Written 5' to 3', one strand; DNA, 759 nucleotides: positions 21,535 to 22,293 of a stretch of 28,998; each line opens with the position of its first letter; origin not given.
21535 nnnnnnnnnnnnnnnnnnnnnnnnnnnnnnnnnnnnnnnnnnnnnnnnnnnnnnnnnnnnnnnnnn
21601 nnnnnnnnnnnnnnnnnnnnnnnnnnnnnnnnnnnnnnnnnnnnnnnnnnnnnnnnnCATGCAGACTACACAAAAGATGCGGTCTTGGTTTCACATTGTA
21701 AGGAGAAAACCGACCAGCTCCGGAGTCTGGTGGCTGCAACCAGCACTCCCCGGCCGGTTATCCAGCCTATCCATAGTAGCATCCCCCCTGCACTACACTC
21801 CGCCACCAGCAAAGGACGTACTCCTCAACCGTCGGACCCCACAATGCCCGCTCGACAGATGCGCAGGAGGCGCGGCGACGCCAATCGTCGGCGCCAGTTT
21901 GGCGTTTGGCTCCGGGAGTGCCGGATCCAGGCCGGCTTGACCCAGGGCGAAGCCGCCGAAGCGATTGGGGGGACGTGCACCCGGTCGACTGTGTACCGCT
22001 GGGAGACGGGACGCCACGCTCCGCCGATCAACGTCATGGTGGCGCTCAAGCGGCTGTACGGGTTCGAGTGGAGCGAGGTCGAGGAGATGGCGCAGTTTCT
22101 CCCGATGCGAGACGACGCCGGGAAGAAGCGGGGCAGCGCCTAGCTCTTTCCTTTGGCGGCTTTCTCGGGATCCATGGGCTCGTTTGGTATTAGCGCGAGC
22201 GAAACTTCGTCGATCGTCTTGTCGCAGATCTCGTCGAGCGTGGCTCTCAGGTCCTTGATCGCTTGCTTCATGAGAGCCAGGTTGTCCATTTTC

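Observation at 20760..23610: Lower-GC cargo island embedded in a roughly 70% GC prophage.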

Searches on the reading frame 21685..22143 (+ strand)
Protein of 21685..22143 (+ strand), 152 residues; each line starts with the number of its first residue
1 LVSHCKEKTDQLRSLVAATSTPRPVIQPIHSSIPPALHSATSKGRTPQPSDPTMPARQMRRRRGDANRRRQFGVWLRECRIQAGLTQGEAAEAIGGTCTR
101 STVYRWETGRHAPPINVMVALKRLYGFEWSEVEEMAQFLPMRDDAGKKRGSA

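Call 6: search_protein_families(library=pfam, max_evalue=0.01, proteins=[window:21685-22143:+])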
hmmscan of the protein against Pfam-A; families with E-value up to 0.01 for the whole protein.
window:21685-22143:+ (152 aa): 2 families
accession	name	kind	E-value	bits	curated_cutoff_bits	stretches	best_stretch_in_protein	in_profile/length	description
PF13560.12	HTH_31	-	2.6e-14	53.7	27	1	71-134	1-63/64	Helix-turn-helix domain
PF01381.28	HTH_3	-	5.4e-11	42.8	23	1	76-129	1-52/55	Helix-turn-helix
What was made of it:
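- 21844..22143 (+): Small XRE-family HTH regulator of 99 aa. It is 68-69% GC with GC3 0.86, so it interrupts the 'low-GC island'. It is convergent with the HEPN-like gene, and their stop codons overlap. Pfam HTH_31 E=2.6e-14 and HTH_3 E=5.4e-11 (call 6).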

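Call 9: search_protein_families(library=phrogs, max_evalue=0.001, proteins=[window:21685-22143:+])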
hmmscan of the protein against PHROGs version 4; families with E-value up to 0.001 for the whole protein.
window:21685-22143:+ (152 aa): 10 families
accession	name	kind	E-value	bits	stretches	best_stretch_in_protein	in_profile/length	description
phrog_3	-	transcription regulation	1.2e-10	42.7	1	51-132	69-145/430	transcriptional repressor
phrog_2328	-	transcription regulation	8.6e-08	33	1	69-150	13-90/128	transcriptional repressor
phrog_8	-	transcription regulation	8.7e-08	33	1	69-127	165-210/346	transcriptional regulator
phrog_2967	-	transcription regulation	7.8e-07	29.8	1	67-126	6-63/225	transcriptional regulator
phrog_4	-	transcription regulation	1.4e-06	28.6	1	66-126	127-185/400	transcriptional repressor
phrog_4836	-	transcription regulation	2.1e-05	25.2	1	67-128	71-130/194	CII-like regulator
phrog_14076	-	transcription regulation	9.6e-05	23.8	1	76-125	18-67/86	transcriptional regulator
phrog_6831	-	transcription regulation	0.00032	21.6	1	81-125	15-58/68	transcriptional regulator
phrog_2439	-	transcription regulation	0.00032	20.7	1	76-128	12-62/367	transcriptional regulator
phrog_7950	-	transcription regulation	0.00086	20.3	0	76-109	12-43/68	transcriptional repressor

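Call 15: search_protein_families(library=padloc, max_evalue=0.01, proteins=[window:21685-22143:+])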
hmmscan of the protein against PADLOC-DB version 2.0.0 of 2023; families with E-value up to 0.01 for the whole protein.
window:21685-22143:+ (152 aa): 5 families
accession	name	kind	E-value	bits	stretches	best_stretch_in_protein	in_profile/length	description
PDLC03947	RmrA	-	0.00029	17.8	1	73-127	13-65/383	-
PDLC03951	RmrA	-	0.00032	17.8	1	76-126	13-61/400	-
PDLC03952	RmrA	-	0.0015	15.4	1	63-122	14-71/395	-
PDLC04133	mad1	-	0.0045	15.3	1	85-115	6-34/60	mads_1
PDLC02926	HTH_VI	-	0.0055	15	1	73-118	3-46/92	-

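Call 16: search_protein_families(library=ncbifam, max_evalue=0.01, proteins=[window:21685-22143:+])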
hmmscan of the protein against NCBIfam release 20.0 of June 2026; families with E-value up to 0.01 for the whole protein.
window:21685-22143:+ (152 aa): 6 families
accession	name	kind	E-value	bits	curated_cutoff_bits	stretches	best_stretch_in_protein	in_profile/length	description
TIGR03830.1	CxxCG_CxxCG_HTH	subfamily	3.1e-05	23.8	61.8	1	75-123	69-115/127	type II TA system antitoxin MqsA family protein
NF058600.1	TransRegSco1979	equivalog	8.7e-05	21.7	350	1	71-147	8-80/280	Sco1979 family transcriptional regulator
TIGR03070.1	couple_hipB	subfamily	0.00036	20.4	71.65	1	70-126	1-55/58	type II toxin-antitoxin system Y4mF family antitoxin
NF041951.1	phage_RstR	subfamily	0.0021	18.3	80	1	72-120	3-49/108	RstR family transcriptional repressor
NF040522.1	VC1465_fam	subfamily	0.0028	17.7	70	1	77-124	2-47/111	VC1465 family Xer recombination activation factor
NF047542.1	telomere_Tap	equivalog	0.0035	16.1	600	1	80-125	26-69/695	telomere-associated protein Tap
